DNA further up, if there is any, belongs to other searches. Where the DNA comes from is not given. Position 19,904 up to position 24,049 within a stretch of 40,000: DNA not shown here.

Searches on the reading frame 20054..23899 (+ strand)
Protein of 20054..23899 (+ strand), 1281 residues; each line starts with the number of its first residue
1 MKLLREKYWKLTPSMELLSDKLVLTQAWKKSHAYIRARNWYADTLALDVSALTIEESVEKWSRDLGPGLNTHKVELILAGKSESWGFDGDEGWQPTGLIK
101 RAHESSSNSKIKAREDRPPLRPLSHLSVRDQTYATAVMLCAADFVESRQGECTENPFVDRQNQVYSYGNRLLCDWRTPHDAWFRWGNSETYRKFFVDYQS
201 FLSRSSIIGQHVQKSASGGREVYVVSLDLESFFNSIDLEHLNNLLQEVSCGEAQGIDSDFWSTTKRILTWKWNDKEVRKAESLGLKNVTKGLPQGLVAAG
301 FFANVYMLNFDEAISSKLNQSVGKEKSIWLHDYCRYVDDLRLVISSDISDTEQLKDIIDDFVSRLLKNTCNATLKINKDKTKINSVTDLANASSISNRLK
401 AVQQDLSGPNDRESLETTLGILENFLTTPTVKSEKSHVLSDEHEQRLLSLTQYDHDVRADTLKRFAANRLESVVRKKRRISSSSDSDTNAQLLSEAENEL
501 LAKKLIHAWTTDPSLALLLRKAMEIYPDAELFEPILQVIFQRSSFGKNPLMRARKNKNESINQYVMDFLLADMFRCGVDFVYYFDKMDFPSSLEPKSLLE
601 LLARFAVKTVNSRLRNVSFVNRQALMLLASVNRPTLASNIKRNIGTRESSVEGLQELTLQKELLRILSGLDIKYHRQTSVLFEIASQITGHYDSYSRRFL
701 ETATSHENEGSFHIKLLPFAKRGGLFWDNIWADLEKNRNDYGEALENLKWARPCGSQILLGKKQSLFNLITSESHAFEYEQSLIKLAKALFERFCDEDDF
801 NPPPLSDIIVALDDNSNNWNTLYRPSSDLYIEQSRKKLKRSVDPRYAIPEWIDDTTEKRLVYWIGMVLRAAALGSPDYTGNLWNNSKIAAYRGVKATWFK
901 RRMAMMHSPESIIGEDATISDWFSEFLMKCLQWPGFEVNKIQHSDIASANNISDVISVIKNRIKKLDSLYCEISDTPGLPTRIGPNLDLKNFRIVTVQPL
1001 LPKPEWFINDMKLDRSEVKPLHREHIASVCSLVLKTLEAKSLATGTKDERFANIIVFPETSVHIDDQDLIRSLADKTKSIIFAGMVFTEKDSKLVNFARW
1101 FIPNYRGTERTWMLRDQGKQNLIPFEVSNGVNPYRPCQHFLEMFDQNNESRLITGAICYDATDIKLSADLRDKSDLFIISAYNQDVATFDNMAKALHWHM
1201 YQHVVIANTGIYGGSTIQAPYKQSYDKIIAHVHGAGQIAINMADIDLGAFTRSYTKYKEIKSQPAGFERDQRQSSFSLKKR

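Call 5: search_protein_families(library=padloc, proteins=[window:20054-23899:+], max_evalue=0.1)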
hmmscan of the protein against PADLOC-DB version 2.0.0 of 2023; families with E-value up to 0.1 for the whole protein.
window:20054-23899:+ (1281 aa): 69 families (the best 25 are shown)
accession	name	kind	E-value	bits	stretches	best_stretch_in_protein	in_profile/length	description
PDLC03745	Drt1a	-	0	1338.6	1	4-1267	4-1176/1176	DRT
PDLC02171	Drt1a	-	9.8e-299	991.9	1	1-1270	1-1231/1232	-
PDLC03804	RTasNitrilase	-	5.8e-94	313.3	1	765-1269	1-397/397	DRT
PDLC03780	RT_UG5-nitrilase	-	1.7e-40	137.3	2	1050-1273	680-896/907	DRT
PDLC03756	RT_UG19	-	4.3e-18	63.7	1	220-438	145-317/562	DRT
PDLC03757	Drt2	-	1.7e-17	61.6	2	275-391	273-363/502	DRT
PDLC03759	RT_UG21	-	5.4e-17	59.7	1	120-439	68-301/503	DRT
PDLC03782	RT_UG6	-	1.8e-16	57.8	1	217-481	97-357/925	DRT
PDLC03774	RT_UG35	-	1.6e-15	54.4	1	191-405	438-607/938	DRT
PDLC03770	RT_UG31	-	2.5e-15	54.6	1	204-410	106-269/456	DRT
PDLC01607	RT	-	3e-15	54.8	1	211-383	38-149/161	"CAS-I,CAS-II,CAS-III,CAS-IV,CAS-V,CAS-VI; acquisition_associated"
PDLC02995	RT_UG5-nitrilase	-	3e-15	53.3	2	220-388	191-350/958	-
PDLC03773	RT_UG34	-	8.6e-15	52.6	1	191-385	128-288/512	DRT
PDLC03746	RT_UG10_large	-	8.9e-15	51.6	1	220-391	498-649/1688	DRT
PDLC03754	RT_UG17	-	7e-14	49.5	1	210-388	116-261/429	DRT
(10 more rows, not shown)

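Call 6: search_protein_families(library=pfam, proteins=[window:20054-23899:+], max_evalue=0.1)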
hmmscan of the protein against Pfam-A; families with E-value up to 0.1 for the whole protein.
window:20054-23899:+ (1281 aa): 1 family
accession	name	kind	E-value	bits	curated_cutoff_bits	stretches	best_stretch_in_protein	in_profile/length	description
PF00078.32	RVT_1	-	3.5e-15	56.7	29.6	1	210-384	56-192/205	Reverse transcriptase (RNA-dependent DNA polymerase)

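Call 7: search_protein_families(library=ncbifam, proteins=[window:20054-23899:+], max_evalue=0.1)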
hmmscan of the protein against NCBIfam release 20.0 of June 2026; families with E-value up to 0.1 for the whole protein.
window:20054-23899:+ (1281 aa): 6 families
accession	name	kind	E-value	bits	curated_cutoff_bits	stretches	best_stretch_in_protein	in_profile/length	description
NF038233.2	retron_St85_RT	exception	8.2e-15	54.8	235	1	221-386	88-219/289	retron St85 family RNA-directed DNA polymerase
NF041746.1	Drt2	equivalog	1.1e-14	54.5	390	1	262-391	194-306/416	antiviral reverse transcriptase Drt2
NF041747.1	Drt3a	equivalog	2.4e-13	50.2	200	1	203-389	93-243/412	antiviral reverse transcriptase Drt3a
TIGR04416.1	group_II_RT_mat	equivalog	1.8e-12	47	300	1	213-388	115-256/353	group II intron reverse transcriptase/maturase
TIGR04499.1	abortive_AbiA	subfamily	5e-11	42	250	1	216-393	142-300/615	AbiA family abortive infection protein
TIGR04334.1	rSAM_Clo7bot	equivalog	0.031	12.9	600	1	304-408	179-276/440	radical SAM/SPASM domain Clo7bot peptide maturase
